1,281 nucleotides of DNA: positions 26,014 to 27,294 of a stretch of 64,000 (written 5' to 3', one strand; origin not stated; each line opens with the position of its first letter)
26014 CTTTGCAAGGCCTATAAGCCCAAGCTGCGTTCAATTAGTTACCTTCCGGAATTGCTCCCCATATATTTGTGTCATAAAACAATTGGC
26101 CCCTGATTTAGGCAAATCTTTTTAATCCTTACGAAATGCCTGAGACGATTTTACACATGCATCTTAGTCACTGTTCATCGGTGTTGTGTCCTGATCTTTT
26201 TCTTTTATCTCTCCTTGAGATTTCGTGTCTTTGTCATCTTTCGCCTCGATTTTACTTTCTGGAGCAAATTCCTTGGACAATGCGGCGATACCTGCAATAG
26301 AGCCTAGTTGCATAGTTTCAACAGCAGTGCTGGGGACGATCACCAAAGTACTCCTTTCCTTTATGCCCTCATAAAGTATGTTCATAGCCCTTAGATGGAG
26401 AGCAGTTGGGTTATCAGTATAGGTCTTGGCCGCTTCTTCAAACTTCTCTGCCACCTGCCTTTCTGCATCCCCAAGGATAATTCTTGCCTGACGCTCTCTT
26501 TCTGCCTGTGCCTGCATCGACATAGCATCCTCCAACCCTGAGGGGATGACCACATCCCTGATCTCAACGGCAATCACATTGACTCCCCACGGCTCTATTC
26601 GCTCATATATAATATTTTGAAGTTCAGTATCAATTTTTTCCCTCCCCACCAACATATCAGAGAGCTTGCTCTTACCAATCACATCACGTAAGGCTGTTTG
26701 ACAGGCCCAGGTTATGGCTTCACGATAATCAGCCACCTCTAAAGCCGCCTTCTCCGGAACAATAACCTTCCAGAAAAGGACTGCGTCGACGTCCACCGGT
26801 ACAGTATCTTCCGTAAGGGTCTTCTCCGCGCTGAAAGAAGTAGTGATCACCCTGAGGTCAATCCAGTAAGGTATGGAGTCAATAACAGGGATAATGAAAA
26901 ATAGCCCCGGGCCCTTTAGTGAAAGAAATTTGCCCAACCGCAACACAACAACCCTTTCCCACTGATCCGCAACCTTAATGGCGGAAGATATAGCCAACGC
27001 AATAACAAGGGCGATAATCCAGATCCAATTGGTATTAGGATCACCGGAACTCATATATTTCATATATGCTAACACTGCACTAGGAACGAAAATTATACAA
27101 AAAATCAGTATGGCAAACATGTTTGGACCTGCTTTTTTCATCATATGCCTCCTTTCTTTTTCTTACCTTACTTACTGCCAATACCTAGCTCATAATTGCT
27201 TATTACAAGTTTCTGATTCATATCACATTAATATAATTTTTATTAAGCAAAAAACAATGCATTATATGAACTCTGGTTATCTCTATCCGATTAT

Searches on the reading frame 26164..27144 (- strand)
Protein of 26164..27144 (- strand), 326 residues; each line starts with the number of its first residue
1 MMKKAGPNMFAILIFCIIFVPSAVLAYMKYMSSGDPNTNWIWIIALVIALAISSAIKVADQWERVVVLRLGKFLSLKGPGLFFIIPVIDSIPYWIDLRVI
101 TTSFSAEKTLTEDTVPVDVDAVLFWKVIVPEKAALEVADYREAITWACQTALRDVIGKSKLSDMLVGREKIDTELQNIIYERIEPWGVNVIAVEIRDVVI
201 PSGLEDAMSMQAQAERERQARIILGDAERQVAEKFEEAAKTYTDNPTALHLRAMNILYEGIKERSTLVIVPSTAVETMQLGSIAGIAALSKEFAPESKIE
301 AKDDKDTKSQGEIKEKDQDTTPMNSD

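Call 42: search_protein_families(library=pfam, proteins=[window:26164-27144:-], max_evalue=0.000001)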
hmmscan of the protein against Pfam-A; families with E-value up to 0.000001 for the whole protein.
window:26164-27144:- (326 aa): 1 family
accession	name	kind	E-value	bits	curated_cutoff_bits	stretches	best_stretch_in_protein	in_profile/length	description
PF01145.31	Band_7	-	4.2e-36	125.1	23.6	1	58-225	2-172/176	SPFH domain / Band 7 family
